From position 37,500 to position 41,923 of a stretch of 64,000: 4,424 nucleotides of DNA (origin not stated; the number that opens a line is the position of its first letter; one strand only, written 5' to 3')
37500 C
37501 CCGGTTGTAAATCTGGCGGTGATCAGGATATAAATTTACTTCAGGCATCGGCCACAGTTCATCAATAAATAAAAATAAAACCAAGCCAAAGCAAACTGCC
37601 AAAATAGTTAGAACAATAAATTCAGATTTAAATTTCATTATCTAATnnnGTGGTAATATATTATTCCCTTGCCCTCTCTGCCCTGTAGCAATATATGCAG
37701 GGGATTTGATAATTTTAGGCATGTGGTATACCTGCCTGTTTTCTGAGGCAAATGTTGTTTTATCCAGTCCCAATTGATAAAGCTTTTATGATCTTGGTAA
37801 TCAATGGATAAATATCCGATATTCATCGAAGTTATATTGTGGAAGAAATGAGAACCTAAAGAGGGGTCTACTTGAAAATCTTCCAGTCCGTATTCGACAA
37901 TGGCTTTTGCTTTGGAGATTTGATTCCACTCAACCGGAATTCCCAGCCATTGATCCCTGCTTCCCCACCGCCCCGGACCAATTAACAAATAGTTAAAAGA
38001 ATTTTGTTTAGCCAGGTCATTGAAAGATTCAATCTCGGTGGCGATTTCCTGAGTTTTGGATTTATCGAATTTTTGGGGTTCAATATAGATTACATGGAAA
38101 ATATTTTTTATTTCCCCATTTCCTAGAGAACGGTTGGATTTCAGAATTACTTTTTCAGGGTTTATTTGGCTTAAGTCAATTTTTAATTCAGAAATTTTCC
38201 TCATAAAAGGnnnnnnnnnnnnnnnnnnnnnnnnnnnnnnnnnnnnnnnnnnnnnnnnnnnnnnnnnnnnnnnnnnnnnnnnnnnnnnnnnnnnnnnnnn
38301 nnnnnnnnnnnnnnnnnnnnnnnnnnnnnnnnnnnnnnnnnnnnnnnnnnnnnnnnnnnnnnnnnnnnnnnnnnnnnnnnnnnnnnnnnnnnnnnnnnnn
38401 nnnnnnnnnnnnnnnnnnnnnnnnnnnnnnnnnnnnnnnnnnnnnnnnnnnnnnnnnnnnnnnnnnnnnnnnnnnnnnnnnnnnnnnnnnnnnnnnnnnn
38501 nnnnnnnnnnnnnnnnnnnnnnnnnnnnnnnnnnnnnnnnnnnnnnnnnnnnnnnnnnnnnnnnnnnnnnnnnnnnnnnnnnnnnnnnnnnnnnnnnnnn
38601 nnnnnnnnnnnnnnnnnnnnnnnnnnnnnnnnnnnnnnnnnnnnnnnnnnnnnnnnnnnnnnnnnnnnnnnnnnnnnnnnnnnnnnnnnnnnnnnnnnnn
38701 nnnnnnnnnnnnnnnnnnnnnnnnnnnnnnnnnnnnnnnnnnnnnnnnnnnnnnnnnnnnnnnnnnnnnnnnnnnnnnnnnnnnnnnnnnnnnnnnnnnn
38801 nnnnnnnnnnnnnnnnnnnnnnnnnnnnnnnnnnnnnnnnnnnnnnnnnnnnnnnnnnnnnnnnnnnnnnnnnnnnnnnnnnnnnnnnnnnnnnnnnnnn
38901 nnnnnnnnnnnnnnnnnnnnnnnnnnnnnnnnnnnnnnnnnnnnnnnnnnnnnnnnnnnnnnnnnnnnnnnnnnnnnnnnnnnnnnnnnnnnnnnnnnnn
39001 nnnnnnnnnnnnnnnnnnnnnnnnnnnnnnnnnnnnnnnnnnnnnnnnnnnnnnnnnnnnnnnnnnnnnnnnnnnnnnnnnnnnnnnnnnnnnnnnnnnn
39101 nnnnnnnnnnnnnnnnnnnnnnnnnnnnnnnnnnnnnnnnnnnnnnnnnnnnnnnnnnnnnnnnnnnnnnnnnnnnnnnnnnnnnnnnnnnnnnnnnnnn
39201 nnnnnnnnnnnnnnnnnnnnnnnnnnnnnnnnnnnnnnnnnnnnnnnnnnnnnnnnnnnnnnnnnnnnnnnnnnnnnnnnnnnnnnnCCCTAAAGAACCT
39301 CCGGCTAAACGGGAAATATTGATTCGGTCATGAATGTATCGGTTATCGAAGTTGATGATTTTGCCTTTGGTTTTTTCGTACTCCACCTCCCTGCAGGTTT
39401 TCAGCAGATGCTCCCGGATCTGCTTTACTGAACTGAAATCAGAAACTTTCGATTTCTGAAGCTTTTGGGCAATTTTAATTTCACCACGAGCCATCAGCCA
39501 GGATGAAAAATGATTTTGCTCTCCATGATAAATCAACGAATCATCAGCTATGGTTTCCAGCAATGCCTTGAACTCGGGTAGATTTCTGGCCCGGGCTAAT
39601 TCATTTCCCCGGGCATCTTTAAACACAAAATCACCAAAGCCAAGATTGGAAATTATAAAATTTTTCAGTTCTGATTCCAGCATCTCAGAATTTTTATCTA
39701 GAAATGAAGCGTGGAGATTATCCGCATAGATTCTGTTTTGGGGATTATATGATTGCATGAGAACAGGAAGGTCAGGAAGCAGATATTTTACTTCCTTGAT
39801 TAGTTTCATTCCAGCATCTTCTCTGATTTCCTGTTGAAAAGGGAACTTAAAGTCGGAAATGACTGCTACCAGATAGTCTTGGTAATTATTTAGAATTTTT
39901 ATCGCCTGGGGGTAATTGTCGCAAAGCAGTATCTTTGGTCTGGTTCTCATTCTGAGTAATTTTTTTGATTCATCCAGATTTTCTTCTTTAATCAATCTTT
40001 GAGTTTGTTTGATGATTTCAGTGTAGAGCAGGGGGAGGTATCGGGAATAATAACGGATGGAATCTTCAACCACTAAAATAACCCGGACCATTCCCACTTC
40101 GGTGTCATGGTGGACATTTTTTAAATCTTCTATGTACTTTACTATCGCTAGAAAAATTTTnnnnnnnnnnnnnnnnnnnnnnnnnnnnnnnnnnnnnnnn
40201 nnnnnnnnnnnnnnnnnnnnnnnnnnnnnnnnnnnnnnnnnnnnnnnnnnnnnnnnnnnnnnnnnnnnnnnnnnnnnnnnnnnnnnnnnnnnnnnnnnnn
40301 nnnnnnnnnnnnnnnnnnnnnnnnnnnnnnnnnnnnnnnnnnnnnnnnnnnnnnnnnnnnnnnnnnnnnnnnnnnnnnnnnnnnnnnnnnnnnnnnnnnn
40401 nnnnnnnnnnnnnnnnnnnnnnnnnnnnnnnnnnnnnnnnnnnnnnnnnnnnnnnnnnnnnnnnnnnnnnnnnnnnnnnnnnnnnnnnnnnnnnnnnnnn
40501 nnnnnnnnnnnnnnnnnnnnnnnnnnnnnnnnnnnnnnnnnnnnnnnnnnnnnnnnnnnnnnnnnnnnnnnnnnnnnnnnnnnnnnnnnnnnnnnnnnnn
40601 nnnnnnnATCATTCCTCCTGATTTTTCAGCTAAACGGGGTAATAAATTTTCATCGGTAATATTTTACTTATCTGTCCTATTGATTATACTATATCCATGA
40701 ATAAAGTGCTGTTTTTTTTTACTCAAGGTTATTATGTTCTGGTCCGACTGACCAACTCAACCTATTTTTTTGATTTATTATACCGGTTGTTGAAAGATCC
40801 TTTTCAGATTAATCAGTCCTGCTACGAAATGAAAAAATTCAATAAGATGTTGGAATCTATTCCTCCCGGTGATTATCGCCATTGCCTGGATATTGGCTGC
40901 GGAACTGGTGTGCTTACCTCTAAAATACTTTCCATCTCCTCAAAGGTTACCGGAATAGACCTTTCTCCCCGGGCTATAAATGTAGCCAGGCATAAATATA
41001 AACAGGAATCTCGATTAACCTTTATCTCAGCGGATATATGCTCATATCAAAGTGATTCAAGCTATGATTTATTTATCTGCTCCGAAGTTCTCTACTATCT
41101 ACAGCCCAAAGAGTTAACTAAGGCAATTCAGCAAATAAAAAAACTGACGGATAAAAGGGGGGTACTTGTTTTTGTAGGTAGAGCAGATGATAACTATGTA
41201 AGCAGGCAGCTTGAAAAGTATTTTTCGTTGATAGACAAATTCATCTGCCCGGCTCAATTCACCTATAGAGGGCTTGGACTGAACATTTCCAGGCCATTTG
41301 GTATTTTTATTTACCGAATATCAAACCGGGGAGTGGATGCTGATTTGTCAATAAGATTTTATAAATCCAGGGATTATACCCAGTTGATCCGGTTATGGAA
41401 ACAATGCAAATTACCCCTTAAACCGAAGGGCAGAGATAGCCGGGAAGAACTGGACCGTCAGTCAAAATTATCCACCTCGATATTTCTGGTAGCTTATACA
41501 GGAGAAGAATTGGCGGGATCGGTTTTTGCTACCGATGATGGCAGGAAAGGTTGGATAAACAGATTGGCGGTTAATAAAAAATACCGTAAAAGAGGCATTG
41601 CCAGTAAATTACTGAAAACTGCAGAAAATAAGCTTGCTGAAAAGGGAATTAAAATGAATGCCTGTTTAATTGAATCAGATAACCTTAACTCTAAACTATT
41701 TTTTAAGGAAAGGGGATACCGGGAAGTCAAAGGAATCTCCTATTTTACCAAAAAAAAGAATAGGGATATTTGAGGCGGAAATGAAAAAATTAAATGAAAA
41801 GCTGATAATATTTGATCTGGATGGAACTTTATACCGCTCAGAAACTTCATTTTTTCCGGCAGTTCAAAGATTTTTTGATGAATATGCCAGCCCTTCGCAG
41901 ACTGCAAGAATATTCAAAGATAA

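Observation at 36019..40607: Inverted two-gene module: CPBP/Abi intramembrane protease with a large ectodomain next to a REC-containing PPDK_N ATP-grasp protein with no phospho-His domain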

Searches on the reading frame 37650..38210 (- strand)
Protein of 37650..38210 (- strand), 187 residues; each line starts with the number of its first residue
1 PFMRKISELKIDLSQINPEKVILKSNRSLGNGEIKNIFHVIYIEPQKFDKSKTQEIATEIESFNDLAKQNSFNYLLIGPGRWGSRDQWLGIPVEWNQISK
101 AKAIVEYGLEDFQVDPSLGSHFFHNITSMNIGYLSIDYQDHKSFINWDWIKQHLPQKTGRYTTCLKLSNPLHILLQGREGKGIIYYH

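Call 17: search_protein_families(library=pfam, proteins=[window:37650-38210:-], max_evalue=10)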
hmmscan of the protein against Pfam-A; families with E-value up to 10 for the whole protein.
window:37650-38210:- (187 aa): 1 family
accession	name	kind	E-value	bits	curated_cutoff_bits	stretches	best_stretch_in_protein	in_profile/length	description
PF15373.11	SAXO5-like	-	0.18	11.2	27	1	10-57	234-281/438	Stabilizer of axonemal microtubules 5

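Call 41: search_protein_representatives(protein=window:37650-38210:-)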
Query: 187 residues. Proteins with E-value up to 0.001 (for the whole library): 1575; up to 1e-10: 902; up to 1e-30: 274. The best 150 are listed.
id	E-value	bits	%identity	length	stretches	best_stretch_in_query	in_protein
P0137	6.8e-55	201.9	37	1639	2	10-185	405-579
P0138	6.0e-53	195.5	45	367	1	1-185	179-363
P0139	3.7e-50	186.4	34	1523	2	10-184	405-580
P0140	1.2e-48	181.5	35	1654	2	7-185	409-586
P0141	2.1e-48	180.7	38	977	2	10-183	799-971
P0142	2.6e-48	180.4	46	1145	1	6-181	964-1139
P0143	2.9e-48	180.2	43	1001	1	1-185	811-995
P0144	9.0e-48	178.6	46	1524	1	6-186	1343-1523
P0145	3.1e-47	176.9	45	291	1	11-184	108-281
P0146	1.1e-46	175.1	44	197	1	8-186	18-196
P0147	1.9e-46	174.3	42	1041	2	8-185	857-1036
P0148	5.4e-46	172.8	48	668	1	8-181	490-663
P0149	6.6e-46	172.5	44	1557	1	8-184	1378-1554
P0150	2.2e-45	170.8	44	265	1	6-185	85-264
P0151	4.6e-45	169.8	48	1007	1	23-185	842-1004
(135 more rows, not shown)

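Call 58: predict_structure(alignment_id=A4)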
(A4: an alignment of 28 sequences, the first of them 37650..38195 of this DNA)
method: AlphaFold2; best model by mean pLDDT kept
length: 182 residues; sequences in the alignment: 28
mean_pLDDT: 90.0   pTM: 0.89
mean pLDDT of the five models: 90.0, 89.3, 88.7, 88.7, 88.2
residues with pLDDT >= 90: 124; 70-90: 49; 50-70: 9; < 50: 0
segments of 3 or more residues with pLDDT < 50: none
pLDDT, mean of each block of 10 residues (from residue 1): 69 91 90 96 96 98 97 94 92 95 85 70 84 87 94 97 95 91 88
secondary structure, 60 per line:
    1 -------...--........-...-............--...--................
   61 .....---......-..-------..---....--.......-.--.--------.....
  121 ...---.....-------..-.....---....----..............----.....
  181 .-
elements in order: E16-20 E22-24 E26-37 H45-65 E69-74 H90-93 E96-102 H116-123 E127-131 H142-146 E150-153 E158-171 E176-181

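Call 67: search_protein_families(library=pfam, alignment_id=A3, max_evalue=10)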
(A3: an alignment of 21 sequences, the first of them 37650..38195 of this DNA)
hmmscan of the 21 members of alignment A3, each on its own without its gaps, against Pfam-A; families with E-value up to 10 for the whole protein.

A. member 1, window:37650-38195:- (182 aa): 1 family
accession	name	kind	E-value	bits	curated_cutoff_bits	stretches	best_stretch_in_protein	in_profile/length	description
PF15373.11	SAXO5-like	-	0.27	10.6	27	1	9-52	238-281/438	Stabilizer of axonemal microtubules 5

B. families by the number of members that match (of 21 scanned): 10 families
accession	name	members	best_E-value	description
PF24502.1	Ig_TMEM131homol_3rd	1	0.017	TMEM131 homolog third Ig-like domain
PF21663.2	WipA_Phos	1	0.036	WipA-like, phosphatase domain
PF07737.17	ATLF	1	0.037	Anthrax toxin lethal factor, N- and C-terminal domain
PF05096.18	Glu_cyclase_2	1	0.14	Glutamine cyclotransferase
PF19294.4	DACZ_N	1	0.15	Diadenylate cyclase, N-terminal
PF16895.10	DUF5085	1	0.18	Domain of unknown function (DUF5085)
PF23795.1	SH3_YKFC_2nd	1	0.23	YKFC SH3b2 domain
PF21441.3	DUF3860-like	1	0.24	DUF3860-like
PF15373.11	SAXO5-like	1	0.27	Stabilizer of axonemal microtubules 5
PF16274.10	Qua1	1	0.3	Qua1 domain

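Call 76: fold_search(model_id=the predicted structure, library=pdb)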
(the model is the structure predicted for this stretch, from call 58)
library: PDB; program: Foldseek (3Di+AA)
matches with E <= 10: 438; with E <= 0.001: 0
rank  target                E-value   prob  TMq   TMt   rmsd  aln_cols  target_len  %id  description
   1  5z01                  9.7e-03  0.54  0.30  0.21   8.7       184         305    8  Native Escherichia coli L,D-carboxypeptidase A (LdcA) (released 2018-04-25)
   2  3cz8_B                1.8e-02  0.44  0.28  0.20  15.4       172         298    9  Crystal structure of putative sporulation-specific glycosylase ydhD from Bacillus subtilis (released 2008-05-27)
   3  1zl0_A                4.9e-02  0.57  0.37  0.25   8.1       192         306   11  Structure of Protein of Unknown Function PA5198 from Pseudomonas aeruginosa (released 2005-06-21)
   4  4s3k                  1.5e-01  0.20  0.27  0.14  15.5       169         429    8  Crystal structure of the Bacillus megaterium QM B1551 spore cortex-lytic enzyme SleL (released 2015-08-19)
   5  1mrz_A                2.5e-01  0.06  0.18  0.13  18.3       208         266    8  Crystal structure of a flavin binding protein from Thermotoga Maritima, TM379 (released 2003-09-23)
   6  3ofs_A                3.0e-01  0.25  0.26  0.21   5.4        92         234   10  Dynamic conformations of the CD38-mediated NAD cyclization captured using multi-copy crystallography (released 2010-12-15)
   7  5f1o_A                3.4e-01  0.16  0.25  0.20   6.8       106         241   10  human CD38 in complex with nanobody MU551 (released 2016-06-15)
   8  7ji4                  3.4e-01  0.08  0.15  0.21  10.0       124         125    8  Universal stress protein (USP) domain of KdpD histidine kinase in complex with second messenger c-di-AMP (released 2021-05-26)
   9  5iox                  4.1e-01  0.07  0.21  0.23  11.8       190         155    7  Xanthomonas campestris Peroxiredoxin Q - Structure LUss (released 2016-09-21)
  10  3ewl_A                4.3e-01  0.06  0.14  0.17   9.7        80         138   15  Crystal Structure of Conserved protein BF1870 of Unknown Function from Bacteroides fragilis (released 2008-10-28)
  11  3drn_A                4.6e-01  0.07  0.22  0.25  12.2       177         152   10  The crystal structure of Bcp1 from Sulfolobus Sulfataricus (released 2009-04-14)
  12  3gkk                  4.9e-01  0.07  0.20  0.23  11.1       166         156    6  Insights into the Alkyl Peroxide Reduction Activity of Xanthomonas campestris Bacterioferritin Comigratory Protein from  (released 2009-06-16)
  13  3ewl_B                4.9e-01  0.06  0.14  0.17   9.8        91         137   13  Crystal Structure of Conserved protein BF1870 of Unknown Function from Bacteroides fragilis (released 2008-10-28)
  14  4wiw_A                5.2e-01  0.09  0.25  0.16  16.0       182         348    9  Crystal structure of C-terminal domain of putative chitinase from Desulfitobacterium hafniense DCB-2 (released 2014-10-08)
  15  7l8m                  5.2e-01  0.08  0.25  0.27  11.5       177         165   12  Crystal structure of human GPX4-U46C mutant K48L (released 2021-12-29)
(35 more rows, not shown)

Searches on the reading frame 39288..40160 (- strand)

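Call 17: search_protein_families(library=pfam, proteins=[window:39288-40160:-], max_evalue=10)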
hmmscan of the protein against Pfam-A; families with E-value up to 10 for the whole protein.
window:39288-40160:- (291 aa): 2 families
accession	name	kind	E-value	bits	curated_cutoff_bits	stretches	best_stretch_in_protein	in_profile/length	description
PF19027.5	DUF5752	-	1e-05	25.5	23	1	190-256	133-207/208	Family of unknown function (DUF5752)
PF06233.17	Usg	-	0.18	12.4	27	1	122-166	10-56/80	Usg-like family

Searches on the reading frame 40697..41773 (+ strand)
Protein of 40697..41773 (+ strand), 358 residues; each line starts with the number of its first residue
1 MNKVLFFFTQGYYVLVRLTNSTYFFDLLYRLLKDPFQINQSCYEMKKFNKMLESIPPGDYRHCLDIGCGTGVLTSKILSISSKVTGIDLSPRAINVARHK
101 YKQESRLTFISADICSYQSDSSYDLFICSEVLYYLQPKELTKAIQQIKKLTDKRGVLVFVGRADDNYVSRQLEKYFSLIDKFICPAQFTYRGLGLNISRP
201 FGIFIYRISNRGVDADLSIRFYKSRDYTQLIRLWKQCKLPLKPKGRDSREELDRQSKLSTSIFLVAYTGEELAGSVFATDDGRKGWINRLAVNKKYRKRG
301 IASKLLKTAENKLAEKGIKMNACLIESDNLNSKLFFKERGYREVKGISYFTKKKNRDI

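Call 57: search_protein_families(library=ncbifam, proteins=[window:40697-41773:+], max_evalue=1e-10)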
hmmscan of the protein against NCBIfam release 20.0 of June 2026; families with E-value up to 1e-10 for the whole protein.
window:40697-41773:+ (358 aa): 6 families
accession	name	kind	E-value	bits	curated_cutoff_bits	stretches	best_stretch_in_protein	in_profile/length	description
NF002959.0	PRK03624.1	equivalog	2.3e-26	92.3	124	1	216-349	6-137/147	GNAT family acetyltransferase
NF041650.1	nod_mtase_NodS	equivalog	9.7e-25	87.4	300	1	33-166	11-145/190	nodulation methyltransferase NodS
NF043040.1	corrin_prot_MT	hypoth_equivalog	4e-17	62.4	180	1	60-162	42-150/216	corrinoid protein-associated methyltransferase CpaM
TIGR02021.1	BchM-ChlM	equivalog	8.6e-16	58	158.9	1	50-177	43-173/218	magnesium protoporphyrin IX methyltransferase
TIGR02072.1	BioC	equivalog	6.9e-14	52.2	184.95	1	50-160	25-133/244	malonyl-ACP O-methyltransferase BioC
TIGR01983.1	UbiG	equivalog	1.8e-12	47.1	102.95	1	60-159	50-151/228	bifunctional 2-polyprenyl-6-hydroxyphenol methylase/3-demethylubiquinol 3-O-methyltransferase UbiG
